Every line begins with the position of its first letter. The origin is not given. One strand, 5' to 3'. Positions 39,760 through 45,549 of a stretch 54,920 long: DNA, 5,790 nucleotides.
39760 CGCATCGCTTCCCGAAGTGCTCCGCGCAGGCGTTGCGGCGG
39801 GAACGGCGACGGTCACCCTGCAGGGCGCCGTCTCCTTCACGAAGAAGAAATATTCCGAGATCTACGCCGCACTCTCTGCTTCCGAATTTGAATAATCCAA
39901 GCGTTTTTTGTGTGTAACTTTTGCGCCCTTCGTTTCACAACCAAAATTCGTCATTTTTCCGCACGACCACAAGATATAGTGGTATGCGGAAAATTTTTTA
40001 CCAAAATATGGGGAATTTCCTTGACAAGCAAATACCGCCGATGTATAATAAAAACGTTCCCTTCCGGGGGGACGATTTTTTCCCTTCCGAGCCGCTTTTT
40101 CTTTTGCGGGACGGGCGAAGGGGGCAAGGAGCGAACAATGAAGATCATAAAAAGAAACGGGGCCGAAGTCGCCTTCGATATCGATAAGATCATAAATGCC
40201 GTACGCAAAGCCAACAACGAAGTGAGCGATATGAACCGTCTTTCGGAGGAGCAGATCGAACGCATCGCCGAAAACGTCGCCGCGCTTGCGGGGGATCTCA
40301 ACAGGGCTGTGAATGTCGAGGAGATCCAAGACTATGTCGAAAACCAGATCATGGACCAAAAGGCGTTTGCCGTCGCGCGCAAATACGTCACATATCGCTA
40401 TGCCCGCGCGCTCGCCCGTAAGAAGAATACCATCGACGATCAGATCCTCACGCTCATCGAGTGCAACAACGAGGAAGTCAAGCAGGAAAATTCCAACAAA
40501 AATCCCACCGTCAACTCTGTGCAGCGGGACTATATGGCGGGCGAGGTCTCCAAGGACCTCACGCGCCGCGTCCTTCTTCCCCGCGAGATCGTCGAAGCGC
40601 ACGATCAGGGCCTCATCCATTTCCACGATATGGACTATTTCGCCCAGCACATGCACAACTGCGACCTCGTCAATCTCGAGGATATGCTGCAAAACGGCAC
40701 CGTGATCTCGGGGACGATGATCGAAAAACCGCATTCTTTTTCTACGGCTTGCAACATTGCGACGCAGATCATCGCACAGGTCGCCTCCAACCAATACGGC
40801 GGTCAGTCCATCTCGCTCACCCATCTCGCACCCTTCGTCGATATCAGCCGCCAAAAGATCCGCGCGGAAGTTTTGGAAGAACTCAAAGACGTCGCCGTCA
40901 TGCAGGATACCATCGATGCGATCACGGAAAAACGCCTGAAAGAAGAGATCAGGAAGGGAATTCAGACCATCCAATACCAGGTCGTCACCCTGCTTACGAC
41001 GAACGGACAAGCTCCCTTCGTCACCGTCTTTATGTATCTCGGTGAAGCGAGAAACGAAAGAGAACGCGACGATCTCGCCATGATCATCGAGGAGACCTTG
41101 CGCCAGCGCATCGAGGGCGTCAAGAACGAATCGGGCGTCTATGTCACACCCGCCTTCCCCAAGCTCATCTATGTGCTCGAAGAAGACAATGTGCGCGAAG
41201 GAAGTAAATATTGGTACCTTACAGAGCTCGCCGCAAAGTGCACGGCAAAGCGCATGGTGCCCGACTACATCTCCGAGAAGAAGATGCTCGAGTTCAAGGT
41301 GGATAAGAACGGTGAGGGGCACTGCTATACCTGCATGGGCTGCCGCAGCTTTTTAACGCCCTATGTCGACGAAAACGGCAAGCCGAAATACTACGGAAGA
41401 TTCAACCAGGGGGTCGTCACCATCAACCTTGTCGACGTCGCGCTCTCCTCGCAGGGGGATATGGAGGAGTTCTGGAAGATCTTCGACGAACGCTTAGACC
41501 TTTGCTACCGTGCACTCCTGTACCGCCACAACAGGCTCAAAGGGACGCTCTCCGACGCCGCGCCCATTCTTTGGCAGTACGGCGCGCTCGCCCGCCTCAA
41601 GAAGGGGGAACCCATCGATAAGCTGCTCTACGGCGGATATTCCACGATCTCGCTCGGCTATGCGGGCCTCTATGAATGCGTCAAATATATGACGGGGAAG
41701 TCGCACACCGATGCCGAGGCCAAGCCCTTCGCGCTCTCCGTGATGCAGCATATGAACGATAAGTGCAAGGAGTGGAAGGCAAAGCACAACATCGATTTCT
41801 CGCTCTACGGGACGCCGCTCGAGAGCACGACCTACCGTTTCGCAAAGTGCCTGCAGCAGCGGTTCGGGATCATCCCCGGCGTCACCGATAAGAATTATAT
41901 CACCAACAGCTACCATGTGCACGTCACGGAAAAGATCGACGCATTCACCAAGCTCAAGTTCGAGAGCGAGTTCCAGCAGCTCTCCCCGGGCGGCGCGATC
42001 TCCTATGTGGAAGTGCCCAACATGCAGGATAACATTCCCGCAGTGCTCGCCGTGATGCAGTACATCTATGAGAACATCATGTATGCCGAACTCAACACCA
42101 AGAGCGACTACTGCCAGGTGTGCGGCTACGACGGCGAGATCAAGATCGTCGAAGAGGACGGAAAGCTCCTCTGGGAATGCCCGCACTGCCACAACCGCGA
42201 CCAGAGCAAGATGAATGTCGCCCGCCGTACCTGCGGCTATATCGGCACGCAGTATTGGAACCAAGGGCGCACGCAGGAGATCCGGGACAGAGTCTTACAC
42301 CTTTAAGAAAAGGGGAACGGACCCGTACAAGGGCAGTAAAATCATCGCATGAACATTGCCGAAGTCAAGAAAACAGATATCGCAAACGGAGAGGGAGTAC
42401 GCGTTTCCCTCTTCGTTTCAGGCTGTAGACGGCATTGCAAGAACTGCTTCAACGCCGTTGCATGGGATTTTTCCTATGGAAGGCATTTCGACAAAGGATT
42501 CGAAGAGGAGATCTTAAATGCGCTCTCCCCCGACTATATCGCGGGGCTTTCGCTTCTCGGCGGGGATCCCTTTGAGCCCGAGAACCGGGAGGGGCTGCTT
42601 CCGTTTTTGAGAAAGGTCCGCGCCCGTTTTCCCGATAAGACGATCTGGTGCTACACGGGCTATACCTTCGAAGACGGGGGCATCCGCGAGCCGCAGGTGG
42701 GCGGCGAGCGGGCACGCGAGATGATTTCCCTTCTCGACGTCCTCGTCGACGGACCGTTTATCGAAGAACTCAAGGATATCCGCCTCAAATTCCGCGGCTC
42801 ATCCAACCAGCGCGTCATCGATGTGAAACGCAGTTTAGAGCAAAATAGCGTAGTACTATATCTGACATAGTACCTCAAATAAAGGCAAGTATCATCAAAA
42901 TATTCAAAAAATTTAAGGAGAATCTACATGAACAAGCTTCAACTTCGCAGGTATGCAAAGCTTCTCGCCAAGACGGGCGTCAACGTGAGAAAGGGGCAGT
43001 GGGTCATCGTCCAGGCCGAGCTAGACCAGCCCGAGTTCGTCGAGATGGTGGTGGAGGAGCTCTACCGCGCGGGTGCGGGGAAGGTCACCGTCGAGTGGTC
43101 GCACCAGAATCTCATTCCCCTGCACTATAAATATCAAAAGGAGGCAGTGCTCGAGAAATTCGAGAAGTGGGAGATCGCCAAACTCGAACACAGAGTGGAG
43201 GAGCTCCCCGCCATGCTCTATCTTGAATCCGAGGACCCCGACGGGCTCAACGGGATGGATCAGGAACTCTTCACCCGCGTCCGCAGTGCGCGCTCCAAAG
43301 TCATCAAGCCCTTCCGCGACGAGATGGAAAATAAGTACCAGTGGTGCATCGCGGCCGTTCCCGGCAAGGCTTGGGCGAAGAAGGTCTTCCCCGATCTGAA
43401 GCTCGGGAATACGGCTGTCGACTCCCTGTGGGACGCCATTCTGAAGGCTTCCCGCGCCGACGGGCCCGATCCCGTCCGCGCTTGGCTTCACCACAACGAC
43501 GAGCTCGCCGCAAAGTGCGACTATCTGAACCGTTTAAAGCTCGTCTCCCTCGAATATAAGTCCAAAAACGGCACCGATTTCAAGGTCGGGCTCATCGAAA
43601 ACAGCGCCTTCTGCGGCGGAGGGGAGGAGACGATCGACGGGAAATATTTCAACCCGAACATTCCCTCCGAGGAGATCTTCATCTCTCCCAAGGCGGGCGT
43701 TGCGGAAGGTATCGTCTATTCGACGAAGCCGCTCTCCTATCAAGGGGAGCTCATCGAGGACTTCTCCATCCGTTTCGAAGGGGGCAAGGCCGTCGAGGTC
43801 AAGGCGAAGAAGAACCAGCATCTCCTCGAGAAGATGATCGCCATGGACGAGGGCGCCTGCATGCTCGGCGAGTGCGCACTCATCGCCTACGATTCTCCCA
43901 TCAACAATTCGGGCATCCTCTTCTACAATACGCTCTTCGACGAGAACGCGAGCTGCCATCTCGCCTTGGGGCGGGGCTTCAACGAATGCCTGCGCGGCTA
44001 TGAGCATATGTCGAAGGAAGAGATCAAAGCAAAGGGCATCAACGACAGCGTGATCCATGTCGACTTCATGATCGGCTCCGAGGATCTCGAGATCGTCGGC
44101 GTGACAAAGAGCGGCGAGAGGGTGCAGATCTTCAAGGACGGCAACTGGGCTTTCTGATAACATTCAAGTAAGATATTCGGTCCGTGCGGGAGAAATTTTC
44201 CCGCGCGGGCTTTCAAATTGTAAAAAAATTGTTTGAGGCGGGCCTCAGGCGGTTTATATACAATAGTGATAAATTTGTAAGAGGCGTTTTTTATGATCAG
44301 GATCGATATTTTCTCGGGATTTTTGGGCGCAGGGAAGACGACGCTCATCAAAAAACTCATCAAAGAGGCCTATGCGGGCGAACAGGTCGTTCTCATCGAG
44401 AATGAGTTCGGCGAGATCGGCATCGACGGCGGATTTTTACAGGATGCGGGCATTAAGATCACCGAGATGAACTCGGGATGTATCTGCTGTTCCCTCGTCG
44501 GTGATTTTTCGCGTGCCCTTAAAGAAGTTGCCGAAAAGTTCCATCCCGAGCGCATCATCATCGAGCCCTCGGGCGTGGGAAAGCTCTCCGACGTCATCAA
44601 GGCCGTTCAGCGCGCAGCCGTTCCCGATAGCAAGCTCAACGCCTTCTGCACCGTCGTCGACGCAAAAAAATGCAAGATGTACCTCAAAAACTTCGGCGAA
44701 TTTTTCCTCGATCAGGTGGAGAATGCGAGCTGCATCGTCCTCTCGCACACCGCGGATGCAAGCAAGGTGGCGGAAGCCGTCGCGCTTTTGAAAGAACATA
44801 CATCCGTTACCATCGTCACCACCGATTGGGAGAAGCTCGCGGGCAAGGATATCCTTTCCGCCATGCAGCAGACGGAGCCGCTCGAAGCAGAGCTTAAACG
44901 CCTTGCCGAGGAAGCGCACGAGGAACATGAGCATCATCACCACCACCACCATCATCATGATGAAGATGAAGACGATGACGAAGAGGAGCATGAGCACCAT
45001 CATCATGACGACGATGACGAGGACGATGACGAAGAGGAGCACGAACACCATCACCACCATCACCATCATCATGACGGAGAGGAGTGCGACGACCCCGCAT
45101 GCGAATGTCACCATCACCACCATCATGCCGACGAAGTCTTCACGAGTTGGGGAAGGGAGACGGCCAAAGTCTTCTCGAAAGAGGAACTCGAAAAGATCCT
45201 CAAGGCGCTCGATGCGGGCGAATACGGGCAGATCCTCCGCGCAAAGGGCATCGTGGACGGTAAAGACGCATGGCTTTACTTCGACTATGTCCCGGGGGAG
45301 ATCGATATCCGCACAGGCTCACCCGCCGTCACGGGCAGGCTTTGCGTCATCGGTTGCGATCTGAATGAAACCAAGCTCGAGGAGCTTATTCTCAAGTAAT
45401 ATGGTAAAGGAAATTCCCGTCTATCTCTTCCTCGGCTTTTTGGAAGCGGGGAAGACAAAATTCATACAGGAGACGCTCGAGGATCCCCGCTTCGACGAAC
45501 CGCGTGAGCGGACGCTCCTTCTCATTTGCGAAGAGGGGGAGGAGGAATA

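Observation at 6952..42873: Recurrent, strand-consistent 21-22 nt motif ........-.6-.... at five intergenic or stop-codon positions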

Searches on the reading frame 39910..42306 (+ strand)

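Call 9: search_protein_families(library=pfam, proteins=[window:39910-42306:+])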
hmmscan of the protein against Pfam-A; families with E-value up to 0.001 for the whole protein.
window:39910-42306:+ (798 aa): 4 families
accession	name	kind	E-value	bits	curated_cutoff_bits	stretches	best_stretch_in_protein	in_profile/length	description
PF13597.11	NRDD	-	1.6e-201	671.3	26.2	1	193-797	1-562/562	Anaerobic ribonucleoside-triphosphate reductase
PF03477.21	ATP-cone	-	5.1e-20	72.2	25.8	1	77-166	1-86/88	ATP cone domain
PF01228.26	Gly_radical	-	2e-19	70.5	22.2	1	673-779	2-103/106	Glycine radical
PF25722.1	CMV_UL34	-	0.00028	21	27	1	44-166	24-142/233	Cytomegalovirus transcriptional regulator UL34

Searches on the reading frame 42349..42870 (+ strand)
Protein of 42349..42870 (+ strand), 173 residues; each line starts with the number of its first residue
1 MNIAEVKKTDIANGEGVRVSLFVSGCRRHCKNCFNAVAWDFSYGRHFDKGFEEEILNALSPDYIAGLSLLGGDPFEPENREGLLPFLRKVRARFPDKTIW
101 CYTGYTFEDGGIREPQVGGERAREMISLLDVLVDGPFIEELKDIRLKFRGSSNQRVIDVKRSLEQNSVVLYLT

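Call 9: search_protein_families(library=pfam, proteins=[window:42349-42870:+])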
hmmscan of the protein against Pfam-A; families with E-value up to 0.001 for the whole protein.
window:42349-42870:+ (173 aa): 1 family
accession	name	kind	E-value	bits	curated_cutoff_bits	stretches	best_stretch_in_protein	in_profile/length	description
PF13353.11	Fer4_12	-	1.1e-48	165.5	22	1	12-157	1-137/137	4Fe-4S single cluster domain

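Call 10: find_encoding_contigs(protein=window:42349-42870:+, flank=10000, max_places=10)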
Protein window:42349-42870:+ (173 aa): no gene with exactly this product is on record in the collection.

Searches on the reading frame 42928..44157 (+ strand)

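Call 9: search_protein_families(library=pfam, proteins=[window:42928-44157:+])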
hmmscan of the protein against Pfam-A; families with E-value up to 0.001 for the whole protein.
window:42928-44157:+ (409 aa): 1 family
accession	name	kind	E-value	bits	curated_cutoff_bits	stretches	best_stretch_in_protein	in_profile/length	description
PF02073.20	Peptidase_M29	-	5.4e-159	529.8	27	1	5-407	4-406/406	Thermophilic metalloprotease (M29)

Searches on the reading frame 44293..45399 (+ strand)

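Call 11: search_protein_families(library=pfam, proteins=[window:44293-45399:+])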
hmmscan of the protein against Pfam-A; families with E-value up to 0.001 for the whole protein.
window:44293-45399:+ (368 aa): 3 families
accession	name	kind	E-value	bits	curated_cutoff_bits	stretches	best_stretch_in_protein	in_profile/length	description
PF02492.25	cobW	-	7.6e-36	123.8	20.7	1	6-167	4-166/180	CobW/HypB/UreG, nucleotide-binding domain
PF07683.19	CobW_C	-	4.5e-08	33.3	22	1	284-366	2-90/94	Cobalamin synthesis protein cobW C-terminal domain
PF10446.14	DUF2457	-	1.2e-05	25.2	30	1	193-291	30-133/467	Protein of unknown function (DUF2457)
